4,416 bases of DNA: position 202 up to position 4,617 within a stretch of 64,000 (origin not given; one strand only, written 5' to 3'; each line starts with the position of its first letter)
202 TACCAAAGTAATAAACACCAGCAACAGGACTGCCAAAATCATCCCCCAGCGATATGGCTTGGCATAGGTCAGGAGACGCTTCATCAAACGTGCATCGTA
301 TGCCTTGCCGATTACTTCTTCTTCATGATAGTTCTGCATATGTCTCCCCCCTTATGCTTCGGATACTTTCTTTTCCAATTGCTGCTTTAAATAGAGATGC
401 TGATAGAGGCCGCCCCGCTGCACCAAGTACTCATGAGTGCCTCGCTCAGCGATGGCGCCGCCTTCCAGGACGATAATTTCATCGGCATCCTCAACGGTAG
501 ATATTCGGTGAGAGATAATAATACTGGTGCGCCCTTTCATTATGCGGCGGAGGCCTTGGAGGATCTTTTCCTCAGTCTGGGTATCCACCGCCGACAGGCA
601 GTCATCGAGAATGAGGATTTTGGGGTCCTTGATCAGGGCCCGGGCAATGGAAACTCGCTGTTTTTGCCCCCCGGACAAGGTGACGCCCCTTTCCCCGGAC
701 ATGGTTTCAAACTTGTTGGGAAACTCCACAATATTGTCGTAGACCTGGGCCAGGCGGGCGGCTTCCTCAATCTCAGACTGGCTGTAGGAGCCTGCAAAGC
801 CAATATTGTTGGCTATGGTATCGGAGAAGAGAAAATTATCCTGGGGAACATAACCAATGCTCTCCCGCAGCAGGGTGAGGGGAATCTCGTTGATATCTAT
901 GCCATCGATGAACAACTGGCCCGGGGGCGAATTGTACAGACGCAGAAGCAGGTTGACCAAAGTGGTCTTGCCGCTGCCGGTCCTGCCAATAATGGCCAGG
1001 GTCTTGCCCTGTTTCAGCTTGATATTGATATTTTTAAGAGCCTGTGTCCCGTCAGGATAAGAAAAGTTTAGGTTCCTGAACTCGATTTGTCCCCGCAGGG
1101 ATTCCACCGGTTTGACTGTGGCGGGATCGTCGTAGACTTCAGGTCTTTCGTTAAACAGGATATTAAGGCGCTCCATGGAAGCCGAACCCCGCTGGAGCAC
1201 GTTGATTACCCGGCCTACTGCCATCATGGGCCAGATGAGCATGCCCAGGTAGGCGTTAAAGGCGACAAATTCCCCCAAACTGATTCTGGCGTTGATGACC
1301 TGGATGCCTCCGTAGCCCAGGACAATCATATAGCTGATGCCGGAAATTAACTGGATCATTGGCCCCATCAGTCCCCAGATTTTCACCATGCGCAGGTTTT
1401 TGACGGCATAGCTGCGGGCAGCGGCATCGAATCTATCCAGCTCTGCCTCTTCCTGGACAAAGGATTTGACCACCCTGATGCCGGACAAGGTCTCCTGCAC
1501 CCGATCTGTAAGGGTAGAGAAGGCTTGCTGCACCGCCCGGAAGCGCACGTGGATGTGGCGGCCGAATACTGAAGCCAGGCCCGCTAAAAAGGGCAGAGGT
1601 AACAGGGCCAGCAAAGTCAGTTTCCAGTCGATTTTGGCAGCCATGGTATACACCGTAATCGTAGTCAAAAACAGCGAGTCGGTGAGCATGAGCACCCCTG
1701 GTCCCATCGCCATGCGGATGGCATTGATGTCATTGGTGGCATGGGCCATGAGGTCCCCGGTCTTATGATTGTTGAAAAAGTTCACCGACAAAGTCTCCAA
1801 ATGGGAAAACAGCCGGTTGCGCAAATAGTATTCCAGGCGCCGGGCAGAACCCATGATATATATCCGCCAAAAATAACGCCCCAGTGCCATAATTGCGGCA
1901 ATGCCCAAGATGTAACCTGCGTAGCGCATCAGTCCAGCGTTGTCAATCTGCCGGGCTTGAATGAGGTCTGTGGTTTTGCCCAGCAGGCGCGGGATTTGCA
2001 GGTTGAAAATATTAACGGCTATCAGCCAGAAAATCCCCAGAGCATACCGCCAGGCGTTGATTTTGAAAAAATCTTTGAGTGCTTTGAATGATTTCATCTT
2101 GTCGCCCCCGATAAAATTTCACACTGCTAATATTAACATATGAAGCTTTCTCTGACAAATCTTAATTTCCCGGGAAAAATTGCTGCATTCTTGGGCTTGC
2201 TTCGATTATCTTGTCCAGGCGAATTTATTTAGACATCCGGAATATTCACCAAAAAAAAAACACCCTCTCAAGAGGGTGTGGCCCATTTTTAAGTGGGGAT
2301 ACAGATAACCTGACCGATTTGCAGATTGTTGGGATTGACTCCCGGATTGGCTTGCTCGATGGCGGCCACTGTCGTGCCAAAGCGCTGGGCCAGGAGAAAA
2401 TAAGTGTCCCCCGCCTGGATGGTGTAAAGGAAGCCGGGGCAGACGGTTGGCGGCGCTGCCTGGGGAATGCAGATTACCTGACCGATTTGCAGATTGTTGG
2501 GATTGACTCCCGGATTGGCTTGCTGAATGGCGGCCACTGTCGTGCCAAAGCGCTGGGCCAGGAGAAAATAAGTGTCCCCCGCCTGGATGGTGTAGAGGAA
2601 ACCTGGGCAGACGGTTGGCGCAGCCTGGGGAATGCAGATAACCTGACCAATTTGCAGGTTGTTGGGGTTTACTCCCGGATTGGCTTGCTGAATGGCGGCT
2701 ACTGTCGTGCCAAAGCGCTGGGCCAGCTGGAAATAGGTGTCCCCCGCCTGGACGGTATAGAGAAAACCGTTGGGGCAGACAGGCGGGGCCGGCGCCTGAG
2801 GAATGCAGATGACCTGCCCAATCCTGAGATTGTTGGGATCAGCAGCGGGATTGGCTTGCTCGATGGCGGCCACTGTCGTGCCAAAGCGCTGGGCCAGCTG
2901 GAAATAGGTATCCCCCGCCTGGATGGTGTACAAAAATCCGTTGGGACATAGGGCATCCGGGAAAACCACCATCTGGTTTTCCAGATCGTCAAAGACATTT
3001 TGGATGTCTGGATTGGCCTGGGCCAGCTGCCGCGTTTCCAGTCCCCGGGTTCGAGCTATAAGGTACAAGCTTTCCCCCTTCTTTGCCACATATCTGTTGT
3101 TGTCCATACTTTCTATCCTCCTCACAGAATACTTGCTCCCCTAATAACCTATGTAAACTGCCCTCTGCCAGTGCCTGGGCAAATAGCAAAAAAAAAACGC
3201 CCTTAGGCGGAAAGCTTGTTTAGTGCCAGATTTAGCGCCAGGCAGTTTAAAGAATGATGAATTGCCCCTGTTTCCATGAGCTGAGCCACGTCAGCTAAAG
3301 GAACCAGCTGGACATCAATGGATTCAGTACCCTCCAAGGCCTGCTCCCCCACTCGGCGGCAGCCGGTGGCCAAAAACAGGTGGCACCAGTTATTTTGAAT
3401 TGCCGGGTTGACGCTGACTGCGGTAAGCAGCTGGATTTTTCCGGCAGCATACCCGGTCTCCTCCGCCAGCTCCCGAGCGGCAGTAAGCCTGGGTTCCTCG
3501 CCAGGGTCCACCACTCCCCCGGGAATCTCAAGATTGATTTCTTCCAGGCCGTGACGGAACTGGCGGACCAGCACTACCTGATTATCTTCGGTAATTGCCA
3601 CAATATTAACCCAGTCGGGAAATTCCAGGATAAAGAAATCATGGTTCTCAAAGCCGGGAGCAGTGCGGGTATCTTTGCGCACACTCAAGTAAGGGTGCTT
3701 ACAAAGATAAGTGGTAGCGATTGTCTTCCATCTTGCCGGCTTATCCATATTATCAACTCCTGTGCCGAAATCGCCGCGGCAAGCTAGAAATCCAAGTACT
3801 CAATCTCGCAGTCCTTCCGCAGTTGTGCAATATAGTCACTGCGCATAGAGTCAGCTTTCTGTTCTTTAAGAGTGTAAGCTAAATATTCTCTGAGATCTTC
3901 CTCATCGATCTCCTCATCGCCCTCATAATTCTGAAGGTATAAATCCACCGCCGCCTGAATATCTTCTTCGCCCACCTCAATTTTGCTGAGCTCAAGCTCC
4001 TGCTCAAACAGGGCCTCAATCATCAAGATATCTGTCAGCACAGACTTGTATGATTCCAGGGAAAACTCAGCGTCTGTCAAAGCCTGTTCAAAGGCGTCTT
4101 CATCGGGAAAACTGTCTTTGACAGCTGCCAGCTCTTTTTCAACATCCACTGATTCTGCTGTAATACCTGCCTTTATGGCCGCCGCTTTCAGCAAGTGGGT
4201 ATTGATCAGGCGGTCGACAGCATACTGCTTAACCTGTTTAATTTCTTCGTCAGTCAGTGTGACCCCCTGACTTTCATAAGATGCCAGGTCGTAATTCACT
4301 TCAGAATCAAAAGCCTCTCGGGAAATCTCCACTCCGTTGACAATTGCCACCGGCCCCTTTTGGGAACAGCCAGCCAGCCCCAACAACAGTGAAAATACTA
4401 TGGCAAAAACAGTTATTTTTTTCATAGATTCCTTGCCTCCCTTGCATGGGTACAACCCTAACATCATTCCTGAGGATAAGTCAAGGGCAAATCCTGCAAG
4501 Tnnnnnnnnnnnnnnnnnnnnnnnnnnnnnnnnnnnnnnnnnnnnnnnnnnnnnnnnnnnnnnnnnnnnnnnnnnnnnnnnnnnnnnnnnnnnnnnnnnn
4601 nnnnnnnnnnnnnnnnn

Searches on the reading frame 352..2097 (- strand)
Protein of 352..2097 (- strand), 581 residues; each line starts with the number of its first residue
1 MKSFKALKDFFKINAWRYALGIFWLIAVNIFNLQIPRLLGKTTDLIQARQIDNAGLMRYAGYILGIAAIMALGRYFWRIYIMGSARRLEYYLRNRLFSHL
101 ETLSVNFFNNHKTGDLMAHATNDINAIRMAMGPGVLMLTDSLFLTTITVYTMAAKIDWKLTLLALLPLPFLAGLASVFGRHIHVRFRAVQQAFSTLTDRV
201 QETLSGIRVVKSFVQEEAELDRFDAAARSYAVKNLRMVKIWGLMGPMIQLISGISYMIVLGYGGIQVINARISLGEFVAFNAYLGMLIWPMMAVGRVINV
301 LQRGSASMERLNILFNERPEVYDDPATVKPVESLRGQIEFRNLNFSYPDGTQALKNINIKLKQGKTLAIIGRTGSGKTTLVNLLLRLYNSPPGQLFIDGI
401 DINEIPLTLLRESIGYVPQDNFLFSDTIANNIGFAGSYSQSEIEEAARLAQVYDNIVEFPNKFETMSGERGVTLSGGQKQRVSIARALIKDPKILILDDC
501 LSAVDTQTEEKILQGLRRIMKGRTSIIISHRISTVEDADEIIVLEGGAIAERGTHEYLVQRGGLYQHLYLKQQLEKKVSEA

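Call 17: search_protein_families(library=pfam, proteins=[window:352-2097:-])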
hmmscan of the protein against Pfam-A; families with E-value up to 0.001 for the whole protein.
window:352-2097:- (581 aa): 6 families
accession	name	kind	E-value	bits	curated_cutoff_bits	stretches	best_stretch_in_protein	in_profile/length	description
PF00664.28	ABC_membrane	-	1.2e-44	153.6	28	1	20-291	3-274/274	ABC transporter transmembrane region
PF00005.33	ABC_tran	-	3.2e-32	112.5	25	1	354-501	1-136/137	ABC transporter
PF02463.25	SMC_N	-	3e-06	27.3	40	1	473-542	136-209/220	RecF/RecN/SMC N terminal domain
PF20720.3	nSTAND3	-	1.7e-05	25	27.2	0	351-389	4-42/155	Novel STAND NTPase 3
PF13401.12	AAA_22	-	0.00085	20.1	27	0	364-398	5-40/130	AAA domain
PF03193.22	RsgA_GTPase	-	0.0009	19.5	30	0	321-385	65-127/174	RsgA GTPase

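Call 50: find_encoding_contigs(protein=window:352-2097:-, flank=10000, max_places=2)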
Protein window:352-2097:- (581 aa): 22 contigs read that carry it; 2 places shown.
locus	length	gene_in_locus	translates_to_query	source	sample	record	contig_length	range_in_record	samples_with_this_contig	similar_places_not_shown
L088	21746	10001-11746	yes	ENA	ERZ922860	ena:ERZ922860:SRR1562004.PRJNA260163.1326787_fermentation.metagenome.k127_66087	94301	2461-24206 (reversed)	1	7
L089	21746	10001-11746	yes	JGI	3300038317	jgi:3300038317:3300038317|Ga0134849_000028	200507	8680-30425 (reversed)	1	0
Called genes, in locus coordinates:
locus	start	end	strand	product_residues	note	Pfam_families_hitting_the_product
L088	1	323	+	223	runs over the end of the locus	PF02463:SMC_N (weak), PF13191:AAA_16 (faint), PF00005:ABC_tran, PF13166:AAA_13 (faint), PF13304:AAA_21 (faint)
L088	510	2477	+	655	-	-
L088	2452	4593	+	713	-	PF00580:UvrD-helicase, PF13245:AAA_19, PF13361:UvrD_C, PF13538:UvrD_C_2 (faint)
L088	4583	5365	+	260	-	PF12705:PDDEXK_1, PF01930:Cas_Cas4 (weak)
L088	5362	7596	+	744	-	PF01368:DHH, PF02272:DHHA1, PF17768:RecJ_OB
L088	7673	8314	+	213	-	PF13623:SurA_N_2, PF13624:SurA_N_3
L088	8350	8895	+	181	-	PF00293:NUDIX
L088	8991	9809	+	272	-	PF23446:LysM1_NFP_LYK (faint), PF23462:LysM3_NFP (faint), PF01476:LysM, PF23457:LysM2_NFP (weak), PF01476:LysM, PF23457:LysM2_NFP, PF01476:LysM, PF23457:LysM2_NFP, +4 more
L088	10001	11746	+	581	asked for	PF00664:ABC_membrane, PF00005:ABC_tran, PF02463:SMC_N (faint), PF20720:nSTAND3 (faint)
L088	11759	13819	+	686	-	PF02463:SMC_N (weak), PF00664:ABC_membrane, PF00005:ABC_tran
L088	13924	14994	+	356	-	PF02655:ATP-grasp_3 (weak), PF07478:Dala_Dala_lig_C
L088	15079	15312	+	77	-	PF04023:FeoA (weak)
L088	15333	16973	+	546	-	PF01926:MMR_HSR1, PF02421:FeoB_N, PF07670:Gate, PF07664:FeoB_C, PF07670:Gate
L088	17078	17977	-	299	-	PF01145:Band_7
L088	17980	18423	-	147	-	PF01957:NfeD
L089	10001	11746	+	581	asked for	PF00664:ABC_membrane, PF00005:ABC_tran, PF02463:SMC_N (faint), PF20720:nSTAND3 (faint)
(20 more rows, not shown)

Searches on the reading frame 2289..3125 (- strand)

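Call 17: search_protein_families(library=pfam, proteins=[window:2289-3125:-])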
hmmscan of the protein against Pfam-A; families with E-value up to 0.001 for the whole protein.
window:2289-3125:- (278 aa): 10 families
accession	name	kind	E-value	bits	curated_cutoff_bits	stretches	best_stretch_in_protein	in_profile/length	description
PF01476.26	LysM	-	2.6e-71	235.8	20.9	4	123-166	1-43/43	LysM domain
PF23457.1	LysM2_NFP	-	1.3e-39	134.5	36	4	234-277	8-54/56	NFP LysM2 domain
PF23473.1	LysM3_LYK4_5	-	5.2e-19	68.5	29.3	0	123-149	5-31/48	LYK4/5 LysM3 domain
PF23446.1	LysM1_NFP_LYK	-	6.6e-08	33.7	36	0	130-166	17-54/60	NFP/LYK LysM1 domain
PF23462.1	LysM3_NFP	-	6.7e-08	33.4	28.1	0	126-151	8-32/48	NFP LysM3 domain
PF23577.1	LysM_RLK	-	1.9e-07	31.4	27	0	123-154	3-34/44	LysM domain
PF13613.12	HTH_Tnp_4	-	5.6e-06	26.3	27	0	71-82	19-30/53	Helix-turn-helix of DDE superfamily endonuclease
PF21102.3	DprA_N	-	2.5e-05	24.3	22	0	73-90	20-37/64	DprA-like N-terminal HHH domain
PF22310.2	NMB0315_dom_I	-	0.00032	21.4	27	0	124-148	7-31/83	NMB0315-like, domain I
PF18592.6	Tho1_MOS11_C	-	0.00032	21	26.8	0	78-91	14-26/37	Tho1/MOS11 C-terminal domain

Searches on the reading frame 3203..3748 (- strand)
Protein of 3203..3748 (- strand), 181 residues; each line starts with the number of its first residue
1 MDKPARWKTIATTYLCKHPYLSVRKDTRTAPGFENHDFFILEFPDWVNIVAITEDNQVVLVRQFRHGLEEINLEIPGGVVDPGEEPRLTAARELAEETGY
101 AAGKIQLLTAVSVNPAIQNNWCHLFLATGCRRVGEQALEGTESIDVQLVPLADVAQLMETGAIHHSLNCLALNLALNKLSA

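Call 17: search_protein_families(library=pfam, proteins=[window:3203-3748:-])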
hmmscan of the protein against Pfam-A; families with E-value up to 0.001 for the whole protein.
window:3203-3748:- (181 aa): 1 family
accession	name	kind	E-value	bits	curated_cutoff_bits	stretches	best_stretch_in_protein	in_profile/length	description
PF00293.34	NUDIX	-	4.3e-18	66.1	21.1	1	47-156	6-119/134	NUDIX domain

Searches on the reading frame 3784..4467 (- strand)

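Call 17: search_protein_families(library=pfam, proteins=[window:3784-4467:-])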
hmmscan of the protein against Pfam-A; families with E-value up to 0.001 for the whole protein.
window:3784-4467:- (227 aa): 2 families
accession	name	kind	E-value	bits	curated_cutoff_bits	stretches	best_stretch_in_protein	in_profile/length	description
PF13624.11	SurA_N_3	-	1.2e-16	61.5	27.2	1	17-151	15-159/162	SurA-like N-terminal domain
PF13623.11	SurA_N_2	-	1.1e-13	51.7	28.5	1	21-143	17-144/145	SurA-like N-terminal domain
